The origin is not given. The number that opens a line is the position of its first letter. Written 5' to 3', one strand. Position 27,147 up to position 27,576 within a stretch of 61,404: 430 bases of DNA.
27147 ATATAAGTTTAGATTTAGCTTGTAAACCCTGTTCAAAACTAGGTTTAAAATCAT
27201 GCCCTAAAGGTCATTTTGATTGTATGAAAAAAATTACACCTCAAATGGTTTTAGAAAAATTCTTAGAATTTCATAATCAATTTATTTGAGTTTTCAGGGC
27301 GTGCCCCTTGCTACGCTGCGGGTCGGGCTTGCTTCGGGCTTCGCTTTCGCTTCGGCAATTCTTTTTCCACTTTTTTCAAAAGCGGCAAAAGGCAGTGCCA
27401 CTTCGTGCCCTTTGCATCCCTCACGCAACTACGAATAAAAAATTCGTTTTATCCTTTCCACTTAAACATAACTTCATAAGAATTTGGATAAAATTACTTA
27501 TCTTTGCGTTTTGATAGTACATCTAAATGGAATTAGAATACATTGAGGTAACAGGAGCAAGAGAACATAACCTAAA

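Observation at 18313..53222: A structured GC-rich repeat family always placed immediately after a stop codon, in sense orientation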

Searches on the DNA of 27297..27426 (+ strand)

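Call 45: build_rna_model(alignment_id=A4, structure=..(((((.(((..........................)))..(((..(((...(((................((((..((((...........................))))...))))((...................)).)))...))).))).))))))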
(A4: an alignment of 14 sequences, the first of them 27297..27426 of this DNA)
Model R1 built from alignment A4 (14 sequences, 163 columns); structure: as given.
model positions 126; base pairs 27; branch points 2; effective number of sequences 1.5; information 0.59 bits per position. Calibrated on 0.2 Mb of random sequence (short: E-values are rough).
structure used (alignment columns):
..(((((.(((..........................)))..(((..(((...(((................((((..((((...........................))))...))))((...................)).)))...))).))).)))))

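Call 46: search_with_rna_model(model_id=R1, source=window, max_evalue=10, filters=off)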
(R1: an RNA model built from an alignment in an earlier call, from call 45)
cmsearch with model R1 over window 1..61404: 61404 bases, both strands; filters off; matches with E-value up to 10: 5.
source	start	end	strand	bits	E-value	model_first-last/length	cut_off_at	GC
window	27297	27426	+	131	3.1e-26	1-126/126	no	0.58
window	35504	35625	-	126.1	3.4e-25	1-126/126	no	0.61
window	53094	53222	-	125.4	4.9e-25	1-126/126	no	0.58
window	34177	34309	+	122.4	2.1e-24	1-126/126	no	0.58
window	18313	18436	+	117.5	2.4e-23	1-126/126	no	0.54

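Call 47: search_with_rna_model(model_id=R1, sources=[window, L001, L002, L003, L004, L005, L006, L008, L009, L010, L011, L012, L013, L014, L015, L016, L017, L018, L019, L020, L021, L022, L023, L024, L025, L026, L027, L028, L029, L030, L031, L032, L033, L034, L035, L036, L037, L038, L039, L040, L042, L043, L044, L045, L046, L047, L048, L049, L050, L051, L052, L053, L054, L056, L058, L059, L060, L061, L063, L064, L065, L066, L067, L068, L069, L070, L071, L072, L073, L074, L075, L076, L077, L078, L080, L081, L082, L083, L084, L085, L086, L087, L088, L089, L090, L091, L092, L093, L094, L095, L096, L098, L099, L100, L101, L102, L103, L104, L105, L106], max_evalue=0.01, make_alignment=true)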
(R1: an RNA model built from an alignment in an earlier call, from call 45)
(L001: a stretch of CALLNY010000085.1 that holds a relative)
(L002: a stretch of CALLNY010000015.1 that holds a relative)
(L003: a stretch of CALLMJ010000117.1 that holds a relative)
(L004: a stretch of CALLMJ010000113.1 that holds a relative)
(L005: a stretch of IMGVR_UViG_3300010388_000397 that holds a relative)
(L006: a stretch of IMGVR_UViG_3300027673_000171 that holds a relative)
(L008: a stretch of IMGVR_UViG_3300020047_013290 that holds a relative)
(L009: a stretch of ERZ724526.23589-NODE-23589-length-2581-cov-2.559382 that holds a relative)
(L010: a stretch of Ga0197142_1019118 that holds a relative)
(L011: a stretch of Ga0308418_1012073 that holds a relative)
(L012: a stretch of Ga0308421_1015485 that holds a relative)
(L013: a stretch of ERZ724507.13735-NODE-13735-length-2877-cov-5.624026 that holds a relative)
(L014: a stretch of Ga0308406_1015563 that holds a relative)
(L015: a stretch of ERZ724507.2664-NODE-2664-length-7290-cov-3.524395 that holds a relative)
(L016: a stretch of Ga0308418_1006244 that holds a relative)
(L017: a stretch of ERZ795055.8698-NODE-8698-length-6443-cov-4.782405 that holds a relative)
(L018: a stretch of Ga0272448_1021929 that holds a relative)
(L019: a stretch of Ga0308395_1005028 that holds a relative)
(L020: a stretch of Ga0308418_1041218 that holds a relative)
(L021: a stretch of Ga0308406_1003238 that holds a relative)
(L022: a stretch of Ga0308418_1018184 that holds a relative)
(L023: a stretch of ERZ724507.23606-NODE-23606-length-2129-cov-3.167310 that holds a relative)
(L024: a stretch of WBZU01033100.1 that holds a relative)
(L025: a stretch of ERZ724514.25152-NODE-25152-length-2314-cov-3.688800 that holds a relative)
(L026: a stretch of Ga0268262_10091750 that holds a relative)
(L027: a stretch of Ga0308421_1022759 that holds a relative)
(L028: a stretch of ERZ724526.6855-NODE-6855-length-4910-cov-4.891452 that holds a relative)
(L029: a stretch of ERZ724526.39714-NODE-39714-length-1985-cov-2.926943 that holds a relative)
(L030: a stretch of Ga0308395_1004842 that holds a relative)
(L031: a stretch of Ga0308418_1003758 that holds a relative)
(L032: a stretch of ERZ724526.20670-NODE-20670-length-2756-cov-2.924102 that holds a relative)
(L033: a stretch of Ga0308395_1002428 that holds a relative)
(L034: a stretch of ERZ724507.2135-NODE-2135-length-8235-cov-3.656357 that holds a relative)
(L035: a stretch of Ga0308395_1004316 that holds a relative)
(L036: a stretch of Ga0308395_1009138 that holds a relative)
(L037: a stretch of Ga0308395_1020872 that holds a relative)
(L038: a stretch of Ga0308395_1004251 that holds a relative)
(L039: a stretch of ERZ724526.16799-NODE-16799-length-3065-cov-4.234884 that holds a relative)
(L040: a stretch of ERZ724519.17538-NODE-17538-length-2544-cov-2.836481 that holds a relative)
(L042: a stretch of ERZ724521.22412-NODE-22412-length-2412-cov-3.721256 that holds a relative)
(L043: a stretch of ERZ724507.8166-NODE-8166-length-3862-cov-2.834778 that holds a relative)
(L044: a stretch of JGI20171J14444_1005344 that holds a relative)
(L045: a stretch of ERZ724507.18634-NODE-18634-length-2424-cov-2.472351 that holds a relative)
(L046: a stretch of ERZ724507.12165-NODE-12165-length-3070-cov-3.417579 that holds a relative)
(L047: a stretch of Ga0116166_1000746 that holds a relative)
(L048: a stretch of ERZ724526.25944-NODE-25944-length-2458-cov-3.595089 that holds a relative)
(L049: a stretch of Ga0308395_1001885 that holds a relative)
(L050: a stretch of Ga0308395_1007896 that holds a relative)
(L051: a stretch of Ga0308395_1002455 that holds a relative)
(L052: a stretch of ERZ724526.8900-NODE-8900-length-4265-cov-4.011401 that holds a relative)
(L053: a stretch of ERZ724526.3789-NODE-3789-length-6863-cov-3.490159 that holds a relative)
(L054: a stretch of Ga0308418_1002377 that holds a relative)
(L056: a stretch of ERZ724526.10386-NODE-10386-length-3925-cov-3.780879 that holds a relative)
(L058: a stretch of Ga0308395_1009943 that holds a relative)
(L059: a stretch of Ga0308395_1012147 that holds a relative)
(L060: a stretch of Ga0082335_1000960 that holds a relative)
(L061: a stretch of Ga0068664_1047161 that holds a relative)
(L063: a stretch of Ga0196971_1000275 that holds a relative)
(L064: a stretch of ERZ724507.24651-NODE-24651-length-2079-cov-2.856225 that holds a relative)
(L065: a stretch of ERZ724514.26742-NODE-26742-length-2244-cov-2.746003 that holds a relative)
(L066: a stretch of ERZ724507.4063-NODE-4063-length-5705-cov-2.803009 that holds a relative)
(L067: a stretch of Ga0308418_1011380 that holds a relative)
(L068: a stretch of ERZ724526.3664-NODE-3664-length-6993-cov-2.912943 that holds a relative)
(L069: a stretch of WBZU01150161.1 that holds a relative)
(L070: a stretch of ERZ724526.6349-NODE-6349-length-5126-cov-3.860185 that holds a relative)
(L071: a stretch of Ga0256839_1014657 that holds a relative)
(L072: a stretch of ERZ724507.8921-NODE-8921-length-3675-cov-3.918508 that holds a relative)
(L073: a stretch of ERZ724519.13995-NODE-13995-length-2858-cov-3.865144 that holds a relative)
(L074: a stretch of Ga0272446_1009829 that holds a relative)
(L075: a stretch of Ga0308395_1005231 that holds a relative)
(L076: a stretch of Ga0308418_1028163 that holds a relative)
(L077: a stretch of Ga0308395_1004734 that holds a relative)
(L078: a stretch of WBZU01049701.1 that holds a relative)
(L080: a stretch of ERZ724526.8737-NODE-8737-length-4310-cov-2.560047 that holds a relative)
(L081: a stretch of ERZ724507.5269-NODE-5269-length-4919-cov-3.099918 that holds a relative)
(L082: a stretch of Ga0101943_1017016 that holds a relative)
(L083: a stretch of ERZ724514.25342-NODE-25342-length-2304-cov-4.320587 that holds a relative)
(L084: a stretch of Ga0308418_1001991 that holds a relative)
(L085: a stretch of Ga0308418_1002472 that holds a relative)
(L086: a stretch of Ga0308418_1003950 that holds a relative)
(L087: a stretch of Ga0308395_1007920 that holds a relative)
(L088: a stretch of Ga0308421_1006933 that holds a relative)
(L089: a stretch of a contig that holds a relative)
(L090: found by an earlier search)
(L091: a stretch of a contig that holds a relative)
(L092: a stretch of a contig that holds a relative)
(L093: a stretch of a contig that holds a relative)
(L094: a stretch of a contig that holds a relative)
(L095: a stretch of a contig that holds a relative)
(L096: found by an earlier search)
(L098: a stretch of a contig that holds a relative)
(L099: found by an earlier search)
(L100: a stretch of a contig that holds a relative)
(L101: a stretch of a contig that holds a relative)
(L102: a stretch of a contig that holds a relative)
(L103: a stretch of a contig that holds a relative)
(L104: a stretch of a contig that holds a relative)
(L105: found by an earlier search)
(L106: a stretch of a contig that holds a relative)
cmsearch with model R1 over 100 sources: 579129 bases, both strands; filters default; matches with E-value up to 0.01: 103.
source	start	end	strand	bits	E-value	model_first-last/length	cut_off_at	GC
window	27297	27426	+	131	2.9e-25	1-126/126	no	0.58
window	35504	35625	-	126.2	3.2e-24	1-126/126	no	0.61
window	53094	53222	-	125.4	4.6e-24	1-126/126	no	0.58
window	34177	34309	+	122.5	2e-23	1-126/126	no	0.58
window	18313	18436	+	117.5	2.2e-22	1-126/126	no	0.54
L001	3919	4046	+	117.1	2.8e-22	1-126/126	no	0.56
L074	492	626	-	113.6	1.6e-21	1-126/126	no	0.69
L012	2305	2435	+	106.7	4.6e-20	1-126/126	no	0.69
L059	1263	1475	-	105.9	7.1e-20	1-126/126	no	0.55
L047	1783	1923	+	103.5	2.2e-19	1-126/126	no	0.69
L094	197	400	+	103.4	2.4e-19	1-126/126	no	0.54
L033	5693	5895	-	103.2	2.6e-19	1-126/126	no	0.55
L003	6279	6400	-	100.9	8.5e-19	1-126/126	no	0.62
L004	4571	4695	+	100.1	1.2e-18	1-126/126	no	0.6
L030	1505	1725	-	98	3.4e-18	1-126/126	no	0.55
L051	1046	1182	-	97.9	3.7e-18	1-126/126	no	0.7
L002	6513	6649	+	97.8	3.8e-18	1-126/126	no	0.53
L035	6366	6644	+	95.4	1.3e-17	1-126/126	no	0.46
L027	229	465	-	93.7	2.9e-17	1-126/126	no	0.55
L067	466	697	-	93.2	3.7e-17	1-126/126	no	0.56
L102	1612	1902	-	88.4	3.9e-16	1-126/126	no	0.51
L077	1390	1685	-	87.5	6.1e-16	1-126/126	no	0.5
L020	313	606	+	87.5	6.3e-16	1-126/126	no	0.49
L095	2610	2899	-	87.3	6.8e-16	1-126/126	no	0.49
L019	833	1123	-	84.8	2.3e-15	1-126/126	no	0.49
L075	5718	6009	+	83.8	3.8e-15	1-126/126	no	0.47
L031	702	923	+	83.3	4.9e-15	1-126/126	no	0.55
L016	2104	2422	-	82.8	6.3e-15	1-126/126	no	0.51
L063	6108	6211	-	82.7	6.6e-15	1-126/126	no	0.65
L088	3240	3559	+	82.1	9e-15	1-126/126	no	0.52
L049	11087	11237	+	81.5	1.2e-14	1-126/126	no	0.73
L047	12443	12550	+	79.7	2.9e-14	1-126/126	no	0.71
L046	2565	2665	-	77.9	6.9e-14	1-126/126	no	0.65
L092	597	696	-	76.1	1.7e-13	1-126/126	no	0.67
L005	12369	12525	-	75.8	2e-13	1-126/126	no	0.67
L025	1883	1981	-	74.6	3.6e-13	1-126/126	no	0.67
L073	1974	2073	-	74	5e-13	1-126/126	no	0.65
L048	1049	1147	-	73.5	6.1e-13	1-126/126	no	0.66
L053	1659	1757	+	73.5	6.1e-13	1-126/126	no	0.66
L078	1291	1389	-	73.2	7.1e-13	1-126/126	no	0.67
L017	439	614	+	72.8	8.9e-13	1-126/126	no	0.69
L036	1748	1945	+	72.5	1e-12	1-126/126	no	0.54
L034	1391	1489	+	71.5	1.6e-12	1-126/126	no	0.67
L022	88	281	+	71.4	1.7e-12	1-126/126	no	0.52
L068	1476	1574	-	71.2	1.9e-12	1-126/126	no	0.68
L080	805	894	-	70.9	2.3e-12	1-126/126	no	0.64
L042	391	489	-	69.9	3.6e-12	1-126/126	no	0.66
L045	2311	2410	+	69.2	5.1e-12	1-126/126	no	0.67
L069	28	126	-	69.1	5.4e-12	1-126/126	no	0.67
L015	3627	3724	+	68.9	6.1e-12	1-126/126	no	0.67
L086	6317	6443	-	68.5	7.4e-12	1-126/126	no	0.72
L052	1922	2019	+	67.2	1.4e-11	1-126/126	no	0.68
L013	511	608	+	67.2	1.4e-11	1-126/126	no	0.68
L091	181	278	-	67.2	1.4e-11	1-126/126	no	0.66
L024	2119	2216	+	66.8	1.7e-11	1-126/126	no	0.63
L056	3287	3384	-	66.8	1.7e-11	1-126/126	no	0.68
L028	3415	3512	+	66.8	1.7e-11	1-126/126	no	0.67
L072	1917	2014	+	66.8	1.7e-11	1-126/126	no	0.67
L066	2502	2599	+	66.4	2e-11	1-126/126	no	0.64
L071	3348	3450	-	66.1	2.4e-11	1-126/126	no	0.75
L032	545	642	-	65.9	2.7e-11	1-126/126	no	0.65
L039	1166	1263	-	65.3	3.5e-11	1-126/126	no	0.68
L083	659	756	+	65.3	3.5e-11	1-126/126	no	0.68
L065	1079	1182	+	64.7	4.8e-11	1-126/126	no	0.62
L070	4194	4291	-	63.3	9.4e-11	1-126/126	no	0.65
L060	11698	11802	-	60.8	3.3e-10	1-126/126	no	0.62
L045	1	96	-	60.6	3.7e-10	1-123/126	3'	0.65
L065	1306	1381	-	59.7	5.7e-10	1-126/126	no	0.67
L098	1229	1377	+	57.6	1.6e-09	1-126/126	no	0.69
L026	356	521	+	56.4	2.9e-09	1-126/126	no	0.51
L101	74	214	+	52.1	2.4e-08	1-126/126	no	0.77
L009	2489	2581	+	51.7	3e-08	1-123/126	3'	0.65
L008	9492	9575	+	49.7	7.7e-08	1-126/126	no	0.67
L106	1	72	+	43.1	2e-06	18-126/126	5'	0.64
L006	6861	7015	+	42.4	2.9e-06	1-126/126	no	0.72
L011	754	915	-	40.6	7.1e-06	1-126/126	no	0.54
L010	2772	2913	-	40.1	9.1e-06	1-126/126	no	0.51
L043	3814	3862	+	38.9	1.6e-05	1-59/126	3'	0.67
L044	2262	2349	-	38.7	1.8e-05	1-126/126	no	0.56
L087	2032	2151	+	38.1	2.5e-05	1-126/126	no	0.57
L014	1451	1630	+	37.7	3e-05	1-126/126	no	0.52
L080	4261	4310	+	37.2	3.8e-05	1-60/126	3'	0.66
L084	2988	3207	-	36.8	4.6e-05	1-126/126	no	0.44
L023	1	68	-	35.7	7.9e-05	1-74/126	3'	0.66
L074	6101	6229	-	34.3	0.00015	1-126/126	no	0.62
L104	6857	6959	-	34.3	0.00016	1-126/126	no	0.63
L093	2472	2548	+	33.4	0.00024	1-126/126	no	0.69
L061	8867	9084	-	33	0.0003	1-126/126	no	0.46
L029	1938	1985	+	32.9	0.00031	1-58/126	3'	0.69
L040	2503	2544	+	32.2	0.00044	1-52/126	3'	0.71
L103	1161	1372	-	32.1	0.00048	1-126/126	no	0.5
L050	223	333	-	31.9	0.00052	1-126/126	no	0.58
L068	6925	6993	-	31.6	0.00061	30-126/126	5'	0.62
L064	1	41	-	31.4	0.00067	1-50/126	3'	0.73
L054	6122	6330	-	30.1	0.0012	1-126/126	no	0.47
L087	2155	2229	+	29.6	0.0016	33-117/126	no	0.67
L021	1194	1353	+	29.4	0.0018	1-126/126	no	0.49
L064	2029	2079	+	29.4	0.0018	1-61/126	3'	0.71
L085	8850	8988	+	28.9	0.0023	1-48/126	3'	0.45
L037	484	600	+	28.3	0.003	1-126/126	no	0.68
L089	1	51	-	28.1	0.0033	1-62/126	3'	0.71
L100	1715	1924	-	26.5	0.0074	1-126/126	no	0.47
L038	6869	6978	+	26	0.0096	36-113/126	no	0.47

Alignment A5: 103 matches aligned to the model, 400 columns, each read 5' to 3' on its own strand. Consensus structure (alignment columns), stored with it:
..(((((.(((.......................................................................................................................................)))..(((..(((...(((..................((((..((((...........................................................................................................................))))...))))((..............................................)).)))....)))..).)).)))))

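Call 54: search_with_rna_model(model_id=R1, sources=[L107, L108, L109, L110, L111, L112, L113, L114, L115, L116, L117, L118, L119, L120, L121, L122, L123, L124, L125, L126, L127, L128, L007, L041, L055, L057, L062, L079, L097], max_evalue=0.01)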
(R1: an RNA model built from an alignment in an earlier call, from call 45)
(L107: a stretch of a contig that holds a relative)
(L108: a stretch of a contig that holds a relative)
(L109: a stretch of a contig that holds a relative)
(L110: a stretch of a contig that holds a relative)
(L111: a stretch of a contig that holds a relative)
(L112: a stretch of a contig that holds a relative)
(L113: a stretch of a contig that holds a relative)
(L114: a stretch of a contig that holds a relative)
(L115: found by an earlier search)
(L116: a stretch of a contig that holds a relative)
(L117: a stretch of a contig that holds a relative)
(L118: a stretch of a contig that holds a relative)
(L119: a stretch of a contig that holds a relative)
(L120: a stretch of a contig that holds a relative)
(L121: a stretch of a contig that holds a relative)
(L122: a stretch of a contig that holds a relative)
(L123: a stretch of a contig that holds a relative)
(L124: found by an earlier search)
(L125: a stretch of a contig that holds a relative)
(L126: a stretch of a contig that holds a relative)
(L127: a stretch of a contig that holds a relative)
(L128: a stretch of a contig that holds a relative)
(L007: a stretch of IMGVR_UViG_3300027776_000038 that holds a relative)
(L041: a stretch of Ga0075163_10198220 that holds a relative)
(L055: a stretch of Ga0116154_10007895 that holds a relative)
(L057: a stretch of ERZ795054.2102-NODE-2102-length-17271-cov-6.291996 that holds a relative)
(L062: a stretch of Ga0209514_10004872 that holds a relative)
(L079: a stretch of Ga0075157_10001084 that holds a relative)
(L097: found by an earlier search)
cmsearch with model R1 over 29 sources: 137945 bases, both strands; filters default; matches with E-value up to 0.01: 26.
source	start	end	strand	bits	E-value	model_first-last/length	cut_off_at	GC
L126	575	788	-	104.9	2.7e-20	1-126/126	no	0.54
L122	492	708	+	95.2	3.3e-18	1-126/126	no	0.58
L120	1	127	+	93.9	6.1e-18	5-126/126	5'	0.69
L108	2478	2769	+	89.3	6.1e-17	1-126/126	no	0.5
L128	7074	7363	+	80.6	4.4e-15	1-126/126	no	0.48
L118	1002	1100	-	75.7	5.1e-14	1-126/126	no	0.68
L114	1879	1977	-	74.6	8.6e-14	1-126/126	no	0.67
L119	230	328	-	74.6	8.7e-14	1-126/126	no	0.66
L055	5798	5973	+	70.9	5.3e-13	1-126/126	no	0.7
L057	9060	9235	+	70.9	5.3e-13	1-126/126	no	0.7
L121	312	409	-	69.1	1.3e-12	1-126/126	no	0.65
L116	1339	1436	+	68.9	1.5e-12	1-126/126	no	0.67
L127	369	568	-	67.2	3.3e-12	1-126/126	no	0.51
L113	245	342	-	66.8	4e-12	1-126/126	no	0.67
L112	5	102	+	64.9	1e-11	1-126/126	no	0.64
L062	2362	2466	-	60.8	8e-11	1-126/126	no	0.62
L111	2674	2788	-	58.7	2.2e-10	1-126/126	no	0.61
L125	5090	5293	+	58.3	2.7e-10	1-126/126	no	0.58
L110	56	223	-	56.2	7.4e-10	1-126/126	no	0.52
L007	3103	3257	+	42.4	6.8e-07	1-126/126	no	0.72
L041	163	317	+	42.4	6.8e-07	1-126/126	no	0.72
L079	3831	3985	-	42.4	6.8e-07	1-126/126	no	0.72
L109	1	71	-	41.9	8.6e-07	1-78/126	3'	0.68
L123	2951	3168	+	33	7.2e-05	1-126/126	no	0.46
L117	261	468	+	28.4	0.00069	1-126/126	no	0.47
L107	3490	3719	+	27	0.0014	1-126/126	no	0.43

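Call 61: search_with_rna_model(model_id=R1, sources=[L129, L130, L131, L132, L133], max_evalue=1)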
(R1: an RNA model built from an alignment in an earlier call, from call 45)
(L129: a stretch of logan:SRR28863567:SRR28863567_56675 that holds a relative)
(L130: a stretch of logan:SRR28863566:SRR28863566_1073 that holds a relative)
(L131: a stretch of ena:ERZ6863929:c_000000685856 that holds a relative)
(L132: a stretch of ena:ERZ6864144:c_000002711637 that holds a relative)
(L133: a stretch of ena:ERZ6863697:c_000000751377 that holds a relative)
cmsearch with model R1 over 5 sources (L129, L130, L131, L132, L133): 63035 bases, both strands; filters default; matches with E-value up to 1: 0.
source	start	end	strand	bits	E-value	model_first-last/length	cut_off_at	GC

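Call 83: search_with_rna_model(model_id=R1, sources=[L134, L135, L136, L137, L138], max_evalue=10)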
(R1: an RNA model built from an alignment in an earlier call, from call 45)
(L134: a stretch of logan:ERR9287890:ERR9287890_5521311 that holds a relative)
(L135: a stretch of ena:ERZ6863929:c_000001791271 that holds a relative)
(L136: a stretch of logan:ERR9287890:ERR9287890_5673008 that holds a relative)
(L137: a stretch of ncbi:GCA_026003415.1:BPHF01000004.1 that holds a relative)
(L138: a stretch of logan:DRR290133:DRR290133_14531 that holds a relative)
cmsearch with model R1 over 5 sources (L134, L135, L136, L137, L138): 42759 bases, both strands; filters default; matches with E-value up to 10: 2.
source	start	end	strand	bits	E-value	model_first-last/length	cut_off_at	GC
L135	4512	4698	+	21.9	0.0053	1-126/126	no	0.41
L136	2875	3061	+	21.9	0.0054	1-126/126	no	0.41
